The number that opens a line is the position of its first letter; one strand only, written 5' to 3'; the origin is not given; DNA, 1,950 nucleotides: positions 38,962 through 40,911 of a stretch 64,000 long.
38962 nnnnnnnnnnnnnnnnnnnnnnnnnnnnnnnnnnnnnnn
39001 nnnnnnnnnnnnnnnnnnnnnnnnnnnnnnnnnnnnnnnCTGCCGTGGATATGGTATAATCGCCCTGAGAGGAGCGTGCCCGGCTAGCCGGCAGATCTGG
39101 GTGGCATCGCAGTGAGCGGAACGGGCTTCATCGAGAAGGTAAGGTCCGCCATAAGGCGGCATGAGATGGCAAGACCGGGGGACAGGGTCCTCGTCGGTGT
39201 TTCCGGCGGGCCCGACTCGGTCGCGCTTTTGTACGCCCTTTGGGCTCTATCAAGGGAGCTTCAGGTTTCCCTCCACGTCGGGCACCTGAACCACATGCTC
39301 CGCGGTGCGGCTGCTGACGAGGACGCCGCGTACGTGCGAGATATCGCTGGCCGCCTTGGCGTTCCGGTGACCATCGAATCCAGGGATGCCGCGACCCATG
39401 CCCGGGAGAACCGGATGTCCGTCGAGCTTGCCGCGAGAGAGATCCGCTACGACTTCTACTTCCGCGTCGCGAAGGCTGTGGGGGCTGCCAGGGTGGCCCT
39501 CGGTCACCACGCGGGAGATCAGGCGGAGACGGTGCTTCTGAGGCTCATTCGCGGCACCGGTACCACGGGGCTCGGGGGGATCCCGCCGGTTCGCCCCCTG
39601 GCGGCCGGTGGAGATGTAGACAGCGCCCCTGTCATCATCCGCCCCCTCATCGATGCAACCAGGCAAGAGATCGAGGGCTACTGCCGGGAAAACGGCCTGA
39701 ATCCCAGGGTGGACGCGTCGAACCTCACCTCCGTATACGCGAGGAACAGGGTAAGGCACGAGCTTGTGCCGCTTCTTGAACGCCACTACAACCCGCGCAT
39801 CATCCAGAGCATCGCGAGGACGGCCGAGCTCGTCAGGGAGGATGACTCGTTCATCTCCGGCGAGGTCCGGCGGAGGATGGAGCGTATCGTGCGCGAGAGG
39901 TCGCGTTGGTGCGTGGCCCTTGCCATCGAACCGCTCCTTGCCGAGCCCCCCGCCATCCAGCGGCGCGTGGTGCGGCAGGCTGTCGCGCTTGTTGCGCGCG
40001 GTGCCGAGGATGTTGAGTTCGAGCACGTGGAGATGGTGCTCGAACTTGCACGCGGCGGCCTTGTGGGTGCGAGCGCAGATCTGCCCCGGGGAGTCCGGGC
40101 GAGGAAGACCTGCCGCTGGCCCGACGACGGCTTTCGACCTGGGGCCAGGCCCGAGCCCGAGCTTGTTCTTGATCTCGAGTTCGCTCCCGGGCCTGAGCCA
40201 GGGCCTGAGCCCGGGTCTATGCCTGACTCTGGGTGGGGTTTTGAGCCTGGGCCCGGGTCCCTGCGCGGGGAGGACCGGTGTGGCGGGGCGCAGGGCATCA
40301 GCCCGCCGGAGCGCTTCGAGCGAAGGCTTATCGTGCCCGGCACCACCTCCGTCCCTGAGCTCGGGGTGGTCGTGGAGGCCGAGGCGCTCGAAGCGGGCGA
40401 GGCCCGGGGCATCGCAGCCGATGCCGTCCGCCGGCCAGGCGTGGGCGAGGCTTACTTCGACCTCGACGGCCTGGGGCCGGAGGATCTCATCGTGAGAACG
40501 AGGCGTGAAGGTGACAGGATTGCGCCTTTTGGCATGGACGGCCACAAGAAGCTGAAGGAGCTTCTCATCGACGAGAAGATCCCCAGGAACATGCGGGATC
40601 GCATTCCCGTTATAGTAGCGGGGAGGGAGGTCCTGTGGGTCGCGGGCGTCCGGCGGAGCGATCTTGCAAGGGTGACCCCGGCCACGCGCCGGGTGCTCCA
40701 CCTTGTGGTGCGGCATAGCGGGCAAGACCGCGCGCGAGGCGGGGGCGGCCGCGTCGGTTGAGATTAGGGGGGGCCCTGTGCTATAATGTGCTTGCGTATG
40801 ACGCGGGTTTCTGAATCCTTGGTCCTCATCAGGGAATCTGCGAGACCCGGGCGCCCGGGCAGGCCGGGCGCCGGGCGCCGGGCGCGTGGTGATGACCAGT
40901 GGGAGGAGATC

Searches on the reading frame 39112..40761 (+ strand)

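Call 24: search_protein_families(library=pfam, proteins=[window:39112-40761:+], max_evalue=0.00001)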
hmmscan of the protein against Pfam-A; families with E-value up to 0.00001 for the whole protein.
window:39112-40761:+ (549 aa): 2 families
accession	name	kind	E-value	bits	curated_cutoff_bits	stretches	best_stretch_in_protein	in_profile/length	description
PF01171.26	ATP_bind_3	-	1.6e-47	162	27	1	26-217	2-182/182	PP-loop family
PF11734.13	TilS_C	-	2.9e-17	62.2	22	1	459-524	1-66/74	TilS substrate C-terminal domain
